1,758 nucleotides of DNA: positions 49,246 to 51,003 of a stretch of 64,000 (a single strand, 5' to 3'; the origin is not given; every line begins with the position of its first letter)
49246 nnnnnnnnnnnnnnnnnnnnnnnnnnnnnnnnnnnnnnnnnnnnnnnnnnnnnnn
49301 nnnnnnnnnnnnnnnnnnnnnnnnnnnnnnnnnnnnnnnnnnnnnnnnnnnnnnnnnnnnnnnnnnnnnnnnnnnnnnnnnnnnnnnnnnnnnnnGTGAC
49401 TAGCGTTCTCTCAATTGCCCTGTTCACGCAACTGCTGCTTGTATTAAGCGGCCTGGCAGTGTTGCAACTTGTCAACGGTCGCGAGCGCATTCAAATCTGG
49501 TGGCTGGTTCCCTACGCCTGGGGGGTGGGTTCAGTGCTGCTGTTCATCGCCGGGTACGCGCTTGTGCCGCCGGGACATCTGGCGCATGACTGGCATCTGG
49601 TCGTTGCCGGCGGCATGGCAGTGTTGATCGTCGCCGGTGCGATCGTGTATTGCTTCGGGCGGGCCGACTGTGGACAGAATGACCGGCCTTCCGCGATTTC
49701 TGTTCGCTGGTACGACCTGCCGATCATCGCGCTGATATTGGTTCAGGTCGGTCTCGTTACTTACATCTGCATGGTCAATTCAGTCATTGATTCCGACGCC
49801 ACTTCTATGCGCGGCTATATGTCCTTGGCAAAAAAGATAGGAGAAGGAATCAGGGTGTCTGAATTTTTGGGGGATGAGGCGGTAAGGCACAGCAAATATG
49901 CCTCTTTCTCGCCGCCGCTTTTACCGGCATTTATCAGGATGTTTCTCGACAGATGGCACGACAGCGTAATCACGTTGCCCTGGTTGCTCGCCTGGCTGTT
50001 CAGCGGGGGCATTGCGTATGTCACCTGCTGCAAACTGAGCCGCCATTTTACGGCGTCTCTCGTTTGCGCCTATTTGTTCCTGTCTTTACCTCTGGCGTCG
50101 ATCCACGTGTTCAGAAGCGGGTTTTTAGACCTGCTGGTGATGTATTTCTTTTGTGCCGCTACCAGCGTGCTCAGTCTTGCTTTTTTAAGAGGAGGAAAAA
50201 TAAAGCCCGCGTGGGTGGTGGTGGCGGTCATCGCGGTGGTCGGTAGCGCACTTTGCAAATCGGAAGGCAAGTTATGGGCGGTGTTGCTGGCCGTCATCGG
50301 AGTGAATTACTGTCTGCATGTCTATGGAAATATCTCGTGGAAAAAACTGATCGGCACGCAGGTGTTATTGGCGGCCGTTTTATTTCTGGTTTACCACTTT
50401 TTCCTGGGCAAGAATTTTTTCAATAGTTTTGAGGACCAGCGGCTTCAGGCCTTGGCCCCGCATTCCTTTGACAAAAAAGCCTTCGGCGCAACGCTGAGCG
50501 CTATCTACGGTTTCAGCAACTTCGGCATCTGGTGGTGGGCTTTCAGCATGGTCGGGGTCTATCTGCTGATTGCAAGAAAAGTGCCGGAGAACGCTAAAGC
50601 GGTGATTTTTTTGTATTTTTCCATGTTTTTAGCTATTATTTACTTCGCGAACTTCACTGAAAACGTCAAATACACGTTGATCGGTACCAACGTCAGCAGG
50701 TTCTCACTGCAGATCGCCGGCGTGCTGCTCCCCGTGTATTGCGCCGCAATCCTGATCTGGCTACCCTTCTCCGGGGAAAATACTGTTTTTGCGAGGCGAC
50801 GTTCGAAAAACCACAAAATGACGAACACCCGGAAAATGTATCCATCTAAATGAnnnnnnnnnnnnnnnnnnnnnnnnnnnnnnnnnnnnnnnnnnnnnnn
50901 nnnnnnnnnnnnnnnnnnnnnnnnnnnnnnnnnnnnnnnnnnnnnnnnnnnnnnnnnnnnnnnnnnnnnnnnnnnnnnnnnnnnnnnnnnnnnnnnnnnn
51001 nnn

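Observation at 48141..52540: Lower-GC four-gene island (membrane protein, polytopic GT-C-like protein, ArnC/GtrB-like GT2, SAM methyltransferase) inserted directly after msbA-lpxK-ycaR-kdsB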

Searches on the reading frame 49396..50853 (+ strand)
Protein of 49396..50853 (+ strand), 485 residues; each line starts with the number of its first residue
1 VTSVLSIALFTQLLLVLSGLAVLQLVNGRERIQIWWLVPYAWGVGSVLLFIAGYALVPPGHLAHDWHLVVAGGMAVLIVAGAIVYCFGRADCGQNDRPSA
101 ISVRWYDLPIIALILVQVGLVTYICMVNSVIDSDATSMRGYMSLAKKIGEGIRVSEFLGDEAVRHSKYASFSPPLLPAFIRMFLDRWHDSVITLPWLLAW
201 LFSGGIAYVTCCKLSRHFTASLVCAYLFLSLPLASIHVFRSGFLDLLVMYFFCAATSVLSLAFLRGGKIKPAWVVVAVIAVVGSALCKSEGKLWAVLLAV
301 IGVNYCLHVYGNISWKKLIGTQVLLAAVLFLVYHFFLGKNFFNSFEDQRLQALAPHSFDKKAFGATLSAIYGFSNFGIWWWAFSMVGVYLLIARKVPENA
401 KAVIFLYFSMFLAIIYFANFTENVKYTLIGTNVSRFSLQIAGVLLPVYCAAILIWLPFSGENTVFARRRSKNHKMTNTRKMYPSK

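Call 3: search_protein_families(library=pfam, proteins=[window:49396-50853:+], max_evalue=0.01)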
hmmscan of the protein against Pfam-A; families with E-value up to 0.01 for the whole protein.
window:49396-50853:+ (485 aa): 0 families

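Call 4: search_protein_families(library=ncbifam, proteins=[window:49396-50853:+], max_evalue=0.01)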
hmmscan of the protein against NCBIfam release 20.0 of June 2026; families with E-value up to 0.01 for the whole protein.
window:49396-50853:+ (485 aa): 0 families

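Call 9: search_solved_structures(query=window:49396-50853:+, max_evalue=10)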
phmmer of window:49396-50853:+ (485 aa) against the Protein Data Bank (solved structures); distinct sequences matched with E-value up to 10: 0.

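Call 12: find_homologous_proteins(query=window:49396-50853:+, max_evalue=0.001)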
Query window:49396-50853:+ (485 aa): 18 proteins with E <= 0.001 among 8000 candidates.
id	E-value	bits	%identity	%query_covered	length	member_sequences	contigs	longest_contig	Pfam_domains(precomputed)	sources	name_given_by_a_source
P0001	0.0e+0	1086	100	100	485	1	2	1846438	-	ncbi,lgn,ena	-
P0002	3.9e-169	582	59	95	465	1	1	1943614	-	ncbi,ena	-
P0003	1.7e-163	563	58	95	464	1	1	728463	-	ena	-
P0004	3.7e-162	559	57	97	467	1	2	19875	-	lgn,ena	-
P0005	1.2e-155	537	56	95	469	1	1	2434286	-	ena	-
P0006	4.4e-155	536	55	94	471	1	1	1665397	-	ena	-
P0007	8.1e-153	528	55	97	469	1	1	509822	-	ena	-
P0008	1.9e-142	494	53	94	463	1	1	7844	-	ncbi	-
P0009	1.9e-137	477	50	97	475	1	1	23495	-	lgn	-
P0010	2.0e-124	434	47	95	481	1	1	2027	-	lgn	-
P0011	3.4e-99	351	60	60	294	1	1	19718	-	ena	-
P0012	6.9e-96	340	41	95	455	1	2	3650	-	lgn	-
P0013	1.3e-94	336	40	93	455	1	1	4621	-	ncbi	ncbi:MAG: hypothetical protein ACRENJ_06080 [Candidatus Eiseniibacteriota bacterium]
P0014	1.4e-94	336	42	93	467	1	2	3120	-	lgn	-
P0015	2.9e-94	335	41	95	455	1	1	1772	-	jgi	jgi:hypothetical protein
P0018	4.5e-70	255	42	70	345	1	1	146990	-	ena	-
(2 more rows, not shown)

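Call 14: find_encoding_contigs(protein=P0002, flank=8000, max_places=2)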
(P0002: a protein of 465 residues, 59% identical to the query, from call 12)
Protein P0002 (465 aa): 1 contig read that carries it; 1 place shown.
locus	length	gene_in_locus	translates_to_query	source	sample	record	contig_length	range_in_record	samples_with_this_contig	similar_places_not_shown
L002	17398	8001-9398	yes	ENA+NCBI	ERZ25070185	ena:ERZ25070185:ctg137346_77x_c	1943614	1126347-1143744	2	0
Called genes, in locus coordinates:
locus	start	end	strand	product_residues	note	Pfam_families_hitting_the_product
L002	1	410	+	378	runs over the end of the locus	PF02684:LpxB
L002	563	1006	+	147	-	PF04138:GtrA_DPMS_TM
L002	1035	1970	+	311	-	PF01073:3Beta_HSD, PF01370:Epimerase, PF02719:Polysacc_synt_2, PF04321:RmlD_sub_bind, PF16363:GDP_Man_Dehyd, PF07993:NAD_binding_4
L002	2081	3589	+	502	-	PF01266:DAO (weak), PF01494:FAD_binding_3 (weak), PF01593:Amino_oxidase, PF01946:Thi4 (faint), PF13450:NAD_binding_8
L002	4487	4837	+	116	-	-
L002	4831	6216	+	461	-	PF01391:Collagen, PF25390:WD40_RLD, PF13540:RCC1_2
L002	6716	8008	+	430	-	-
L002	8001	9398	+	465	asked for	-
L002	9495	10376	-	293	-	PF01145:Band_7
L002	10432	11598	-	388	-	PF12221:HflK_N, PF01145:Band_7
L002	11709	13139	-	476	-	PF13167:GTP-bdg_N, PF16360:GTP-bdg_M, PF01926:MMR_HSR1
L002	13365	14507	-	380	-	PF00293:NUDIX, PF14815:NUDIX_4, PF22327:Nudt16-like (faint), PF02581:TMP-TENI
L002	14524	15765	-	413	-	PF01960:ArgJ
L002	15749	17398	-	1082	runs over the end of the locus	PF07517:SecA_DEAD, PF01043:SecA_PP_bind, PF21090:P-loop_SecA, PF07516:SecA_SW, PF02810:SEC-C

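Call 15: find_encoding_contigs(protein=P0005, flank=8000, max_places=2)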
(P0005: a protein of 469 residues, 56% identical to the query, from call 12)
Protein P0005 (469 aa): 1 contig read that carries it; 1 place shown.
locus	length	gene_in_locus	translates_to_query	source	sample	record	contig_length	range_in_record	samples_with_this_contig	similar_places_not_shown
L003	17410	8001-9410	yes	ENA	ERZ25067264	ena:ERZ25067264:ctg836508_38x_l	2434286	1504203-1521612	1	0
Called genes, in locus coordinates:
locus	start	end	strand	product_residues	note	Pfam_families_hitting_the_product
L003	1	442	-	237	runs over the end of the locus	PF00814:TsaD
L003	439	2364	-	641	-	PF00270:DEAD (weak), PF13307:Helicase_C_2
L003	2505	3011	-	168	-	PF02542:YgbB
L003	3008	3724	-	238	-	PF01128:IspD, PF12804:NTP_transf_3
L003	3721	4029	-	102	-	PF04977:DivIC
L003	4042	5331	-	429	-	PF03952:Enolase_N, PF00113:Enolase_C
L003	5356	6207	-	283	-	PF00793:DAHP_synth_1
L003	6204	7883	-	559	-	PF06418:CTP_synth_N, PF00117:GATase, PF07722:Peptidase_C26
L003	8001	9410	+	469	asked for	-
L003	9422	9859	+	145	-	PF04138:GtrA_DPMS_TM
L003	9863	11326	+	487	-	PF01266:DAO (faint), PF01593:Amino_oxidase, PF13450:NAD_binding_8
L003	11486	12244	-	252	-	PF01784:DUF34_NIF3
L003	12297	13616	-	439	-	PF00815:Histidinol_dh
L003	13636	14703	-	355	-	PF00793:DAHP_synth_1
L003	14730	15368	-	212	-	PF01634:HisG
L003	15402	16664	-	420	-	PF00275:EPSP_synthase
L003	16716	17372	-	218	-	PF05494:MlaC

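Call 16: find_encoding_contigs(protein=P0018, flank=8000, max_places=2)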
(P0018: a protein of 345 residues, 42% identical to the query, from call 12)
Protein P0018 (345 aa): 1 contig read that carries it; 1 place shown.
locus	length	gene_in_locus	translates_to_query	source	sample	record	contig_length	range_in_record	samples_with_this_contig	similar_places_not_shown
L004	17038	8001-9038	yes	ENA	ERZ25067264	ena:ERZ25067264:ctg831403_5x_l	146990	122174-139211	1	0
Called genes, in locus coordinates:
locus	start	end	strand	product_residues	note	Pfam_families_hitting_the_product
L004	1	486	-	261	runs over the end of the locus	PF18306:LDcluster4, PF03641:Lysine_decarbox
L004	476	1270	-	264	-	PF02374:ArsA_ATPase (faint), PF10609:ParA, PF13614:AAA_31, PF01656:CbiA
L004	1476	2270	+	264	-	PF13646:HEAT_2, PF03130:HEAT_PBS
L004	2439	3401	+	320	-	-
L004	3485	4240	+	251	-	-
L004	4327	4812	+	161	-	PF21173:DksA-like_N, PF01258:zf-dskA_traR (weak)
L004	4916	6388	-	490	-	PF02321:OEP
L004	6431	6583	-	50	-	-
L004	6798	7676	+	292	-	-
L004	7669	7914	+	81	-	-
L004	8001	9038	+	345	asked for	-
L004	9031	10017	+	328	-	PF13641:Glyco_tranf_2_3 (weak), PF00535:Glycos_transf_2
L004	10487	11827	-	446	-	PF05598:DUF772, PF13751:DDE_Tnp_1_6 (weak)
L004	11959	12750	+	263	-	-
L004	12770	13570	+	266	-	PF01522:Polysacc_deac_1, PF10096:DUF2334 (weak), PF11959:DUF3473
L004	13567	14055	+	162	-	-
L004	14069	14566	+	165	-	PF13480:Acetyltransf_6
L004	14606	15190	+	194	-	PF13580:SIS_2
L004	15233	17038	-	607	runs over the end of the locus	PF02543:Carbam_trans_N, PF16861:Carbam_trans_C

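Call 23: find_encoding_contigs(protein=P0008, flank=8000, max_places=2)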
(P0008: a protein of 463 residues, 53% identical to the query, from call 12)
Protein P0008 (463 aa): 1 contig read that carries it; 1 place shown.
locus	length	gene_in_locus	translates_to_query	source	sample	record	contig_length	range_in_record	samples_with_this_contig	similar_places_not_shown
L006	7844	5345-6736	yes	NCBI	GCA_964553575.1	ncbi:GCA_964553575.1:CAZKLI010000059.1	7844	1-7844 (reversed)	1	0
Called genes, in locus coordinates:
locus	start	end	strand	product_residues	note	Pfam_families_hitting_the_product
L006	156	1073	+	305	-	PF01408:GFO_IDH_MocA, PF22725:GFO_IDH_MocA_C3, PF02894:GFO_IDH_MocA_C (faint)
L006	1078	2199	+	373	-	PF00155:Aminotran_1_2, PF01041:DegT_DnrJ_EryC1, PF01212:Beta_elim_lyase (weak)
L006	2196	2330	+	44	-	-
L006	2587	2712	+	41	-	-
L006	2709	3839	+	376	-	PF02684:LpxB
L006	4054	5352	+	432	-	-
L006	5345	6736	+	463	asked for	-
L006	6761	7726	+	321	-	PF00535:Glycos_transf_2, PF13641:Glyco_tranf_2_3 (weak)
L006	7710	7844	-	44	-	?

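Call 24: find_related_loci(query=A1, collection=genome_contigs, flank=10000)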
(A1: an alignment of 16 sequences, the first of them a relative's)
Query A1 (485 aa) in genome_contigs; peptide patterns used: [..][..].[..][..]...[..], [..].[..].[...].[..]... (x = any residue, [..] = any of these).
32 stretches matched a pattern; 2 encode a relative of the query (tblastn E <= 1e-3); 2 distinct loci.
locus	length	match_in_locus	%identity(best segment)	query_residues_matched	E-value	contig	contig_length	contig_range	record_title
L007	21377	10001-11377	59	1-462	3e-160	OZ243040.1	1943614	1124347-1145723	MAG: Candidatus Oxydemutatoraceae bacterium isolate d409439e-bbe9-4395-9690-5ca113de89f6 genome assembly, chromosome: 1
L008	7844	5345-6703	53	1-457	3e-148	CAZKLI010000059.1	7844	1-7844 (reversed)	MAG TPA_asm: uncultured Chromatiales bacterium isolate SRP338948_co1_35 genome assembly, contig: k141_236075, whole geno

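Call 31: search_solved_structures(query=A1, max_evalue=10)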
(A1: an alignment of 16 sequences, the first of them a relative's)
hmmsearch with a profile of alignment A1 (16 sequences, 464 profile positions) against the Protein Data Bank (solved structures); distinct sequences matched with E-value up to 10: 1.
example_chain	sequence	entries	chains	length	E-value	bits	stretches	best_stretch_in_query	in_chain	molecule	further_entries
9e5c_2u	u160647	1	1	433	0.15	14.3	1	211-264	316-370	RSP8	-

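Call 35: predict_structure(alignment_id=A1)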
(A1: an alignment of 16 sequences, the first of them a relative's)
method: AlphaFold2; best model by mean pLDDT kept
length: 485 residues; sequences in the alignment: 16
mean_pLDDT: 75.5   pTM: 0.78
mean pLDDT of the five models: 75.5, 74.5, 74.4, 73.3, 64.9
residues with pLDDT >= 90: 144; 70-90: 198; 50-70: 42; < 50: 101
segments of 3 or more residues with pLDDT < 50: 92-98, 130-191, 236-240, 460-485
pLDDT, mean of each block of 10 residues (from residue 1): 74 92 87 86 89 67 67 91 86 50 85 90 66 38 42 43 37 37 39 75 94 89 91 56 77 93 82 89 81 89 91 92 91 85 79 87 87 70 89 89 90 89 84 82 91 76 40 45 43
secondary structure, 60 per line:
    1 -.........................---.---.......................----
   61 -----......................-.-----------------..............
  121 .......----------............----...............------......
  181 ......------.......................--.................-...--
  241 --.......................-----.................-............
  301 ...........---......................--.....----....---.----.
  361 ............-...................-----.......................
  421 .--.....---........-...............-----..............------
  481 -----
elements in order: H2-26 H34-56 H66-87 H107-127 H138-149 H154-168 H175-186 H193-215 H218-234 H243-265 H271-287 H289-311 H315-336 H339-343 H348-351 H360-372 H374-392 H398-420 H424-428 H432-439 H441-455 H461-474

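Call 38: fold_search(model_id=the predicted structure, library=pdb)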
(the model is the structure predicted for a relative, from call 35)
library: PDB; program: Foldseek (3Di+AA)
matches with E <= 10: 80; with E <= 0.001: 0
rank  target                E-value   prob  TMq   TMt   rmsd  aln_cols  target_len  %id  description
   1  8if8_B                1.5e-01  0.82  0.30  0.25  17.6       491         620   16  Arabinosyltransferase AftA (released 2023-05-31)
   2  8izq                  7.7e-01  0.06  0.11  0.07  28.0       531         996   13  Multidrug resistance-associated protein 3 (released 2024-11-20)
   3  8izp                  1.5e+00  0.05  0.10  0.05  27.9       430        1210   12  Multidrug resistance-associated protein 3 (released 2024-04-10)
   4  5ja0                  1.6e+00  0.04  0.09  0.12  19.7       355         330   11  Crystal structure of human FPPS with allosterically bound FPP (released 2017-01-25)
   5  9jb7                  1.8e+00  0.05  0.13  0.06  31.2       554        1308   12  Multidrug resistance-associated protein 2 in complex with SN-38G (released 2026-04-08)
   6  7tbm_c2               2.3e+00  0.04  0.13  0.10  25.0       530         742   11  Composite structure of the dilated human nuclear pore complex (NPC) generated with a 37A in situ cryo-ET map of CD4+  (released 2022-06-15)
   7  8iz8                  2.5e+00  0.04  0.11  0.06  28.7       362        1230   14  cryo EM structure of apo hMRP4 (released 2024-04-10)
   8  9j9g                  2.5e+00  0.03  0.11  0.06  29.2       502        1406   12  Bovine ABCC1 conformation 2 (released 2025-09-03)
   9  9jc0                  2.6e+00  0.03  0.11  0.06  29.1       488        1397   11  Multidrug resistance-associated protein 2 in complex with MK-571 and ATP (released 2026-04-01)
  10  7mnl_A                2.8e+00  0.04  0.12  0.09  22.1       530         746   11  Crystal structure of the N-terminal domain of NUP358/RanBP2 (residues 1-752) in complex with Fab fragment (released 2022-06-15)
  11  8qag_B                2.9e+00  0.05  0.11  0.16  18.5       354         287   12  X-ray crystal structure of a de novo designed single-chain parallel coiled-coil alpha-helical barrel with 6 inner heli (released 2024-07-03)
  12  7wwb_A                2.9e+00  0.05  0.13  0.17  23.1       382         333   12  Choline transporter-like protein 1 (released 2022-06-22)
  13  7mnm_A                3.0e+00  0.04  0.13  0.10  22.4       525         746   11  Crystal structure of the N-terminal domain of NUP358/RanBP2 (residues 1-752) T585M mutant in complex with Fab fragment (released 2022-06-15)
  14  9jcs                  3.0e+00  0.02  0.09  0.06  28.5       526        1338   10  Multidrug resistance-associated protein 2 in complex with MK-571 (released 2026-04-01)
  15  6n83                  3.1e+00  0.04  0.12  0.15  20.7       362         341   13  Crystal structure of human FPPS in complex with an allosteric inhibitor YF-02037 (released 2019-11-06)
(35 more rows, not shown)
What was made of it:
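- On GT-C glycosyltransferase superfamily (ORF2): PglB ranks 38th (call 38).
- Closest known: Mycobacterial GT-C arabinosyltransferases. Same: AftA (8if8) is the best PDB fold match (call 38).
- AftA is the top PDB fold hit (call 38). The fold search is insignificant (call 38).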

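Call 40: search_protein_representatives(alignment_id=A1)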
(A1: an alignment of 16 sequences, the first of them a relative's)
Query: 16 sequences, 464 profile positions. Proteins with E-value up to 0.001 (for the whole library): 368; up to 1e-10: 87; up to 1e-30: 50. The best 150 are listed.
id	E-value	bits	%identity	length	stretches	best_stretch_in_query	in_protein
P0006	4.4e-223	757.9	-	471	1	1-459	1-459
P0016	2.9e-208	709.0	-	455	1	1-457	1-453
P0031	3.6e-165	567.0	-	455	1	1-455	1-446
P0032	7.4e-120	417.6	-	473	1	1-457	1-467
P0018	3.5e-116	405.5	-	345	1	113-455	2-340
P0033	1.0e-115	403.9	-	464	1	1-447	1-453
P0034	8.6e-113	394.3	-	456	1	1-454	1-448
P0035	3.4e-110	385.7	-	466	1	1-455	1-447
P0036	4.1e-108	378.9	-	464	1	1-450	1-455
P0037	1.4e-104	367.2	-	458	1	1-456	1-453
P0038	1.8e-102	360.2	-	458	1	8-456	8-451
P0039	2.8e-102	359.6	-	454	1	1-450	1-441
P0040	3.7e-102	359.2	-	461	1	1-455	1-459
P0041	2.4e-96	340.1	-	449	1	1-452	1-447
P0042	2.1e-94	333.6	-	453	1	2-450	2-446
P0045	3.8e-93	329.5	-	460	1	2-453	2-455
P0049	2.1e-91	323.8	-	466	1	1-454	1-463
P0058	4.3e-58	213.9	-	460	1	7-451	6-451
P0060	5.9e-56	206.9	-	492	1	2-452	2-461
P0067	2.2e-49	185.2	-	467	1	17-437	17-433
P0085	9.9e-16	74.3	-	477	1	168-443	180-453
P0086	1.4e-15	73.8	-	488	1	162-446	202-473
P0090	7.7e-15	71.3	-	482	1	71-450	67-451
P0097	3.1e-13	66.0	-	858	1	166-446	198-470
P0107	1.6e-11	60.4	-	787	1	109-443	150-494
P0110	3.9e-11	59.1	-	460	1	8-438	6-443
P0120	3.6e-10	56.0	-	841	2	167-432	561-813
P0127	1.1e-09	54.3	-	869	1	91-444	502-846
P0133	1.8e-09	53.6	-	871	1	50-449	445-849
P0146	1.1e-08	51.1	-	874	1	171-455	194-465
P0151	1.9e-08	50.3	-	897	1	31-442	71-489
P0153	2.1e-08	50.1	-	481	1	10-454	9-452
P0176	1.4e-07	47.4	-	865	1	29-454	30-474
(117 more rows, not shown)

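Call 41: search_protein_families(library=pfam, proteins=[P0085, P0086, P0097, P0107, P0120, P0127, P0133, P0146, P0151, P0090], max_evalue=0.01)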
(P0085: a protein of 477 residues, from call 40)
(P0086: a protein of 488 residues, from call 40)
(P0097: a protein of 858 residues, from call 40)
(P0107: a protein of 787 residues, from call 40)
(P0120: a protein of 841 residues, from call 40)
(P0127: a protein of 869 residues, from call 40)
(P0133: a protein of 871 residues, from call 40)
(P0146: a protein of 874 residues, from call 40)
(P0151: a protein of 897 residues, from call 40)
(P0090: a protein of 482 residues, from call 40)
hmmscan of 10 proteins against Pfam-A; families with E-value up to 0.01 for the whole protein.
P0085 (477 aa): 0 families

P0086 (488 aa): 0 families

P0097 (858 aa): 0 families

P0107 (787 aa): 0 families

P0120 (841 aa): 0 families

P0127 (869 aa): 1 family
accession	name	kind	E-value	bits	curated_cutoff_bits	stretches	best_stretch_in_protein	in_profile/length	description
PF13231.12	PMT_2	-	0.00055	20.6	26.1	1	582-737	4-157/160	Dolichyl-phosphate-mannose-protein mannosyltransferase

P0133 (871 aa): 0 families

P0146 (874 aa): 0 families

P0151 (897 aa): 0 families

P0090 (482 aa): 0 families

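Call 45: search_solved_structures(query=A4, max_evalue=10)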
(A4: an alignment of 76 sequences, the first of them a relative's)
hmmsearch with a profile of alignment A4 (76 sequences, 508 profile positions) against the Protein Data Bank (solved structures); distinct sequences matched with E-value up to 10: 4.
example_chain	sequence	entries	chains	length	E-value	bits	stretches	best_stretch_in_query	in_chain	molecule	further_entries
8yy9_O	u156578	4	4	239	0.043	15.3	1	35-100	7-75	Reaction center protein O chain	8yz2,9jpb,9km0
9lts_A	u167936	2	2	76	0.16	13.4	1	37-99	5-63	Protein LRC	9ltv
8fed_K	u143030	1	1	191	0.29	12.5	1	42-141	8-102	Transmembrane protein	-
6b87_A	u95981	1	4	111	6.4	8.1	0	70-132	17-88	TMHC2_E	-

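Call 46: search_solved_structures(query=A3, max_evalue=10)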
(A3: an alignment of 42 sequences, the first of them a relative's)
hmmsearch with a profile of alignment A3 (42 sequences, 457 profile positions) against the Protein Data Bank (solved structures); distinct sequences matched with E-value up to 10: 1.
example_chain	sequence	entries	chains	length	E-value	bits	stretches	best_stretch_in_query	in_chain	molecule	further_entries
9e5c_2u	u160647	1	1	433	1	11.4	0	204-254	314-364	RSP8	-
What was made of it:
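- On GT-C glycosyltransferase superfamily (ORF2): ORF2 and the core-family profile match nothing (calls 3, 4, 9, 31, 46).
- ORF2 has no direct match to any curated family or solved structure (calls 3, 4, 9, 31, 46).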
